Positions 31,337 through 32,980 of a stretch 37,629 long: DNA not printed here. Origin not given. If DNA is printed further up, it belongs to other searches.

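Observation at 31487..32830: Full-length PurD-like ATP-grasp ligase embedded in the virion/late operon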

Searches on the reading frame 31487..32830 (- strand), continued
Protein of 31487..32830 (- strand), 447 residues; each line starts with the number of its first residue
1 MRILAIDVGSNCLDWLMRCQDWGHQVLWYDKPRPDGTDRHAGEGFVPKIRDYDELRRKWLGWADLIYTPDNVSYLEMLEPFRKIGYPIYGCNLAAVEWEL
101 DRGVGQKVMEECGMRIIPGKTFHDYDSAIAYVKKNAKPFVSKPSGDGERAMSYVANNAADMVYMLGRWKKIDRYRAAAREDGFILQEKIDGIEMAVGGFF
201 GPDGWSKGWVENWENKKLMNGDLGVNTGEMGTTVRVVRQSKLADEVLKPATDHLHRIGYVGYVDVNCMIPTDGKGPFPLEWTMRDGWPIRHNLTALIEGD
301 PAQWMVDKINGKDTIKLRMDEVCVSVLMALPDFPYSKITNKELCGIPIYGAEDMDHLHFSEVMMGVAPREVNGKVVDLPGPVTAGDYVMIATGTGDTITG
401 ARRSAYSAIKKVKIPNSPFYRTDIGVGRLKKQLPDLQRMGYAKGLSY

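Call 20: search_solved_structures(query=A1, max_evalue=0.001, show_alignments=4)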
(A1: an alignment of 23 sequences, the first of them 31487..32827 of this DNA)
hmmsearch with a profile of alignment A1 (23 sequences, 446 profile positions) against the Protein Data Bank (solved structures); distinct sequences matched with E-value up to 0.001: 11.
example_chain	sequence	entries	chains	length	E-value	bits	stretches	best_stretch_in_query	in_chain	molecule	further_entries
2yw2_A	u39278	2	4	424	4.6e-29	104.6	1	77-426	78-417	Phosphoribosylamine--glycine ligase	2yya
2xcl_A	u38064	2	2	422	1.5e-27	99.6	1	77-429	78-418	PHOSPHORIBOSYLAMINE--GLYCINE LIGASE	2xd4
5vev_A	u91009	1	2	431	1.8e-25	92.8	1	77-425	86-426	Phosphoribosylamine--glycine ligase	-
3mjf_A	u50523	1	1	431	2.2e-22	82.6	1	70-425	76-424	Phosphoribosylamine--glycine ligase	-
2yrw_A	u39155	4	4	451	2e-20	76.1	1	77-341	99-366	Phosphoribosylglycinamide synthetase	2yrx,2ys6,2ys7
1gso_A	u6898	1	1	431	4.3e-19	71.7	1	77-426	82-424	PROTEIN (GLYCINAMIDE RIBONUCLEOTIDE SYNTHETASE)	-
2ip4_A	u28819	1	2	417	9.5e-19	70.6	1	78-428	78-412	Phosphoribosylamine--glycine ligase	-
2qk4_A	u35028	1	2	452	7.2e-18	67.7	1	79-425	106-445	Trifunctional purine biosynthetic protein adenosine-3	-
3lp8_A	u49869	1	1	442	7.7e-15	57.7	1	79-426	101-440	Phosphoribosylamine-glycine ligase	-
7lvo_A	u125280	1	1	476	1.3e-14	57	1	75-336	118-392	phosphoribosyl-glycinamide (GAR) synthetase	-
1vkz_A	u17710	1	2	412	1.2e-11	47.2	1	87-341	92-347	Phosphoribosylamine--glycine ligase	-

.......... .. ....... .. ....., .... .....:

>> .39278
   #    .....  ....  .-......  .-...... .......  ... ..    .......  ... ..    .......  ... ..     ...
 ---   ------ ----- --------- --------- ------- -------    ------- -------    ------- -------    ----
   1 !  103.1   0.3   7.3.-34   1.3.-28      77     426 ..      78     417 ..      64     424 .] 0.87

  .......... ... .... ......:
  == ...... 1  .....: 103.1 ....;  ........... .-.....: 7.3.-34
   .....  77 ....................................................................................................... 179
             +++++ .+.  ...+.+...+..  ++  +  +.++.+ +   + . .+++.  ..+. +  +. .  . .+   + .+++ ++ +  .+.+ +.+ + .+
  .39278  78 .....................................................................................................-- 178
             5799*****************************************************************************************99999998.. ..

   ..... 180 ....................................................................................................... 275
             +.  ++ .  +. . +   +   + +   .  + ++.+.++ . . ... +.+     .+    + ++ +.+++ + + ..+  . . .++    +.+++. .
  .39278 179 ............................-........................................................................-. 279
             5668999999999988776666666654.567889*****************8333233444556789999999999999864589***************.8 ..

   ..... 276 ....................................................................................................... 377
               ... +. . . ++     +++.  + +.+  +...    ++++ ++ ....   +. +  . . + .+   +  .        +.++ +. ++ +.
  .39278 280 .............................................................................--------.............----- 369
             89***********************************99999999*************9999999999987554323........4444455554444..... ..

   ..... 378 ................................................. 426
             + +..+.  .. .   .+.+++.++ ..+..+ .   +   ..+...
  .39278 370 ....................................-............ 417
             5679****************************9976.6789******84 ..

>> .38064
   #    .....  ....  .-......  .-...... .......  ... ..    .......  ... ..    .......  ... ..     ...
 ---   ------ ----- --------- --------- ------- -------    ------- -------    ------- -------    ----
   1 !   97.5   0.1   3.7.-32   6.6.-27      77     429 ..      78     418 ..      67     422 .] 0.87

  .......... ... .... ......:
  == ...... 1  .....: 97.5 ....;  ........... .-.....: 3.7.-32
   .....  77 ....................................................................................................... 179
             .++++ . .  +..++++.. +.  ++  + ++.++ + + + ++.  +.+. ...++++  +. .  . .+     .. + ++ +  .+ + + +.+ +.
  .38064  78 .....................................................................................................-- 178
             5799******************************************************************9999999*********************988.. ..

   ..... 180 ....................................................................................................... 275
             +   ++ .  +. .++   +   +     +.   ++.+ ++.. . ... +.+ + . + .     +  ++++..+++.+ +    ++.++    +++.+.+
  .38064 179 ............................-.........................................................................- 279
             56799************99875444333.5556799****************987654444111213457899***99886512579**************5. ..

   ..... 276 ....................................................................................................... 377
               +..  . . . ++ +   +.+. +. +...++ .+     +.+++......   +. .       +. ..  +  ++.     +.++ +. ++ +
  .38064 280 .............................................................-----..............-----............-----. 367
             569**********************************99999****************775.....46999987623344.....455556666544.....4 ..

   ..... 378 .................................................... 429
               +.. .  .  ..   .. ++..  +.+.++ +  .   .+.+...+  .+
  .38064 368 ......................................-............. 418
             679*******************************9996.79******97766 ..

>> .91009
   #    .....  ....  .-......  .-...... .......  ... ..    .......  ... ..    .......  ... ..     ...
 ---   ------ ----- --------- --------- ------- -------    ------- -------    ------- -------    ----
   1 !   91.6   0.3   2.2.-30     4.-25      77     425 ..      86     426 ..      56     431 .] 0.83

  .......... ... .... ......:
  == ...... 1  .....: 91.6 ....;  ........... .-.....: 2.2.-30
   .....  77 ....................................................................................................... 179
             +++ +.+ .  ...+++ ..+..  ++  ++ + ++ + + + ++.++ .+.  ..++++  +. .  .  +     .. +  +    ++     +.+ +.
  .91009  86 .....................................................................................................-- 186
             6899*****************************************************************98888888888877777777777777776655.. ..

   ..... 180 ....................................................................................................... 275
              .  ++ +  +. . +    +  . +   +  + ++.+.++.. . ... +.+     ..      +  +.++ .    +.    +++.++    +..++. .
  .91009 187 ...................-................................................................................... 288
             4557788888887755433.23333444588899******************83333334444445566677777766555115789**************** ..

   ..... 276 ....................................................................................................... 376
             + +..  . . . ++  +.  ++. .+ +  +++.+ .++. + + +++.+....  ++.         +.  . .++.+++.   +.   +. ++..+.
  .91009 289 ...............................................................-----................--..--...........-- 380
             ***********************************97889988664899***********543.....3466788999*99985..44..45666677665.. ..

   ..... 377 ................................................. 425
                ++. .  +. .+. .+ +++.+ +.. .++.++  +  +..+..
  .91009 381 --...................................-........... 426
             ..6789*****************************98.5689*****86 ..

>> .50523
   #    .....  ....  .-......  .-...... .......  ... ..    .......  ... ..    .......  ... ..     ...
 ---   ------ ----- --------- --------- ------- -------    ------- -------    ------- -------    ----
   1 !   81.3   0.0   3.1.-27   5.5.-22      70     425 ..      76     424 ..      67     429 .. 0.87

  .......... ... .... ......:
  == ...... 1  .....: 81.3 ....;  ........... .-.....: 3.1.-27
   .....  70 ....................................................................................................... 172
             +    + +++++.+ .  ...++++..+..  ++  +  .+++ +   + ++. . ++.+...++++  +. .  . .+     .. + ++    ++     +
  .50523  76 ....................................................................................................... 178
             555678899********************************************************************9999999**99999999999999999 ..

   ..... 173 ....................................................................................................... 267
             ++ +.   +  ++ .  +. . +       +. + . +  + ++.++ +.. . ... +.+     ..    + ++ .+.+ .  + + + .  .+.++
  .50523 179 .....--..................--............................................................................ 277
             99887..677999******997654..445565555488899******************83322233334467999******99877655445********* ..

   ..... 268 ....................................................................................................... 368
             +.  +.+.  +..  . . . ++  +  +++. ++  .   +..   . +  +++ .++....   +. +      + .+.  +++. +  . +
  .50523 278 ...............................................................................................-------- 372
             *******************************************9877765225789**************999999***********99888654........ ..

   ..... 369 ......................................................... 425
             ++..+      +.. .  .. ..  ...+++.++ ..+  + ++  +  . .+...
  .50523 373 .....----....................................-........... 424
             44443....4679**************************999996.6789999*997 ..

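Call 38: predict_structure(alignment_id=A2)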
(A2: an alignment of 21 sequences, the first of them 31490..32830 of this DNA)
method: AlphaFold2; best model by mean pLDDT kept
length: 447 residues; sequences in the alignment: 21
mean_pLDDT: 88.2   pTM: 0.87
mean pLDDT of the five models: 88.2, 86.7, 86.4, 85.2, 73.1
residues with pLDDT >= 90: 287; 70-90: 124; 50-70: 26; < 50: 10
segments of 3 or more residues with pLDDT < 50: 218-227
pLDDT, mean of each block of 10 residues (from residue 1): 89 92 95 84 93 90 92 85 93 90 89 93 95 94 67 87 94 90 89 93 96 66 44 94 98 97 93 89 84 94 97 96 91 63 86 91 91 91 89 94 93 83 74 92 92
secondary structure, 60 per line:
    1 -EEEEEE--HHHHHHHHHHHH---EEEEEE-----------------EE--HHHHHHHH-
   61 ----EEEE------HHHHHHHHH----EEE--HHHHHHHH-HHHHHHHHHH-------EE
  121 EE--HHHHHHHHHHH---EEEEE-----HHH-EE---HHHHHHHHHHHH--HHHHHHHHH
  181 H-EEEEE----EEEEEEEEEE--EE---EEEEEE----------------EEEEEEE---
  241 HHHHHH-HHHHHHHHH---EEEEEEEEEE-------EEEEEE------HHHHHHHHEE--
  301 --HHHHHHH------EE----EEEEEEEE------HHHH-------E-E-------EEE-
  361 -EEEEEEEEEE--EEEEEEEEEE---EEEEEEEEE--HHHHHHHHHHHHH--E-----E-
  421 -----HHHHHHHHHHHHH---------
elements in order: E2-7 H10-21 E25-30 H52-59 E65-68 H75-83 E88-90 H93-100 H102-111 E119-122 H125-135 E139-143 H158-169 H172-181 E183-187 E192-201 E209-214 E231-237 H241-246 H248-256 E260-269 E277-282 H289-296 H303-309 E322-329 H336-339 E357-359 E362-371 E374-383 E387-395 H398-410 H426-438

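Call 41: search_protein_representatives(alignment_id=A2)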
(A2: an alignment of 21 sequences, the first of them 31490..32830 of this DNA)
Query: 21 sequences, 446 profile positions. Proteins with E-value up to 0.001 (for the whole library): 4182; up to 1e-10: 1817; up to 1e-30: 412. The best 150 are listed.
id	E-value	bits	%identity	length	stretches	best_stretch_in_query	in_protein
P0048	1.2e-242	821.9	-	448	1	2-446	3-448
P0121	1.9e-206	702.5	-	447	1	1-444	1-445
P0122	5.5e-185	631.8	-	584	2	17-232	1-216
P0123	2.6e-165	566.9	-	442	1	1-446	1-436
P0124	2.1e-162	557.4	-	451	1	1-446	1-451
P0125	1.6e-160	551.2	-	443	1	2-446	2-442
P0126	1.1e-158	545.1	-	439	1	1-446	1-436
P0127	7.1e-149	512.8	-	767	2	226-446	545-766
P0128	2.3e-144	497.9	-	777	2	1-233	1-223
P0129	2.8e-144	497.7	-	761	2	1-233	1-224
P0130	4.4e-144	497.0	-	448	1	2-446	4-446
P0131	4.4e-144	497.0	-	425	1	12-446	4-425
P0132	1.4e-141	488.7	-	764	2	1-231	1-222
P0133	2.8e-140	484.5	-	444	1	1-446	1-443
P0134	1.5e-137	475.5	-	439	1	1-446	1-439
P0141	6.9e-126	437.0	-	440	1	1-446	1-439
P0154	1.4e-110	386.5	-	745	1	2-317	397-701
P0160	1.2e-101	357.2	-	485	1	1-446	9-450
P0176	2.2e-84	300.3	-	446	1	1-444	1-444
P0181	4.0e-79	282.9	-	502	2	183-401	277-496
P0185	1.4e-75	271.2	-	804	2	1-284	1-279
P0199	1.7e-64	234.7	-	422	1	1-440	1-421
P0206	5.7e-62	226.4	-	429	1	1-440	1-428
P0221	1.4e-56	208.6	-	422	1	1-440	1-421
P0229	1.5e-55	205.2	-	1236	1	4-439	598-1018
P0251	7.2e-51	189.8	-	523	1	13-441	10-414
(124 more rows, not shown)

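Call 42: search_protein_families(library=pfam, proteins=[P0229, P0154, P0251, P0160, P0181, P0127, P0128, P0185, P0122, P0002], max_evalue=0.001)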
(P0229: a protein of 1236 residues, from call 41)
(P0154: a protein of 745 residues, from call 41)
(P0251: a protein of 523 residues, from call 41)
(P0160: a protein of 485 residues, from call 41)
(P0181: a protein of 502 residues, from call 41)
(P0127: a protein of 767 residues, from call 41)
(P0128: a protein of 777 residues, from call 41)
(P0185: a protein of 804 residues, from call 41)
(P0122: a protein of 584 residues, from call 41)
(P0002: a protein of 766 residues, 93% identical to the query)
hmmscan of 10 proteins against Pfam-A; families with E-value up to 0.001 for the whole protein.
P0229 (1236 aa): 7 families
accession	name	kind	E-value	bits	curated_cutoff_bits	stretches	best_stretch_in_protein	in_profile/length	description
PF01071.24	GARS_A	-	4.3e-11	43.4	27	1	685-842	2-167/194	Phosphoribosylglycinamide synthetase, ATP-grasp (A) domain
PF04233.19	Phage_Mu_F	-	1.1e-09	39.4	29.6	1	1107-1229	6-111/112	Phage Mu protein F like protein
PF05133.19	SPP1_portal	-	4e-07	29.8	25.5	1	71-172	47-149/416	Phage portal protein, SPP1 Gp6-like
PF04860.17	Phage_portal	-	6.2e-07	29.3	39.1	1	105-360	46-284/321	Phage portal protein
PF02843.22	GARS_C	-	1.3e-05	25.8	34.8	1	906-1006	2-92/92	Phosphoribosylglycinamide synthetase, C domain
PF02655.19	ATP-grasp_3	-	7.8e-05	23.3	23.2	0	712-851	23-144/160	ATP-grasp domain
PF06074.18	Portal_Mu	-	0.00017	21.5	23.9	0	62-132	4-76/336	Portal protein of Mu bacteriophage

P0154 (745 aa): 1 family
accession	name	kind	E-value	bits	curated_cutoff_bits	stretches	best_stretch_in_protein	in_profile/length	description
PF01071.24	GARS_A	-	1e-09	39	27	1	496-669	8-190/194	Phosphoribosylglycinamide synthetase, ATP-grasp (A) domain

P0251 (523 aa): 2 families
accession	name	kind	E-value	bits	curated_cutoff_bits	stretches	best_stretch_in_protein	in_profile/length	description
PF01071.24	GARS_A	-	1.5e-13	51.5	27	1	90-270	3-192/194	Phosphoribosylglycinamide synthetase, ATP-grasp (A) domain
PF02843.22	GARS_C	-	1.1e-08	35.7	34.8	1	307-400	3-92/92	Phosphoribosylglycinamide synthetase, C domain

P0160 (485 aa): 2 families
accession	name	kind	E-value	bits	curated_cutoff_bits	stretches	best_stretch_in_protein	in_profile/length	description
PF02843.22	GARS_C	-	3.5e-10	40.5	34.8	1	325-431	1-92/92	Phosphoribosylglycinamide synthetase, C domain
PF01071.24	GARS_A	-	3.4e-05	24.2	27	1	104-291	2-192/194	Phosphoribosylglycinamide synthetase, ATP-grasp (A) domain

P0181 (502 aa): 0 families

P0127 (767 aa): 2 families
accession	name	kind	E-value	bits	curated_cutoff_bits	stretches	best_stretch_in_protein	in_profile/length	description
PF14528.11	LAGLIDADG_3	-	2.3e-11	44.2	22.5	1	426-483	3-63/82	LAGLIDADG-like domain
PF02843.22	GARS_C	-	5.3e-08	33.5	34.8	1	641-747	1-92/92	Phosphoribosylglycinamide synthetase, C domain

P0128 (777 aa): 3 families
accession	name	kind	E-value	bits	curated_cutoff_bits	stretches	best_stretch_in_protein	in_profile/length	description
PF14528.11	LAGLIDADG_3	-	2.6e-08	34.4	22.5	1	444-510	4-72/82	LAGLIDADG-like domain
PF01071.24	GARS_A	-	5.5e-08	33.3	27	1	102-255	8-163/194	Phosphoribosylglycinamide synthetase, ATP-grasp (A) domain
PF02843.22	GARS_C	-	1.8e-05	25.4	34.8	1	705-758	40-92/92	Phosphoribosylglycinamide synthetase, C domain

P0185 (804 aa): 3 families
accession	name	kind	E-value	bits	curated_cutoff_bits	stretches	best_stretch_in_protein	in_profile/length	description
PF01071.24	GARS_A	-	9.6e-09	35.8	27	1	105-245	9-147/194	Phosphoribosylglycinamide synthetase, ATP-grasp (A) domain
PF02843.22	GARS_C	-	1.1e-06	29.3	34.8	1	680-783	2-91/92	Phosphoribosylglycinamide synthetase, C domain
PF14528.11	LAGLIDADG_3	-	1.2e-05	25.9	22.5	1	517-572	4-61/82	LAGLIDADG-like domain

P0122 (584 aa): 1 family
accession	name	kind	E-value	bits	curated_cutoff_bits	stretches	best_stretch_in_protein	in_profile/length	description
PF02843.22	GARS_C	-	5.8e-07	30.2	34.8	1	498-563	27-91/92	Phosphoribosylglycinamide synthetase, C domain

P0002 (766 aa): 4 families
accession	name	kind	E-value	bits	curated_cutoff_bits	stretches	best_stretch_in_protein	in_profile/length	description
PF14528.11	LAGLIDADG_3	-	4.3e-13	49.8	22.5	1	429-499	1-74/82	LAGLIDADG-like domain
PF01071.24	GARS_A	-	3.9e-09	37.1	27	1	106-242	7-140/194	Phosphoribosylglycinamide synthetase, ATP-grasp (A) domain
PF02843.22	GARS_C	-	1.8e-08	35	34.8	1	643-744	2-90/92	Phosphoribosylglycinamide synthetase, C domain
PF05204.19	Hom_end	-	3.9e-05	24.2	21.1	1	419-497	2-86/110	Homing endonuclease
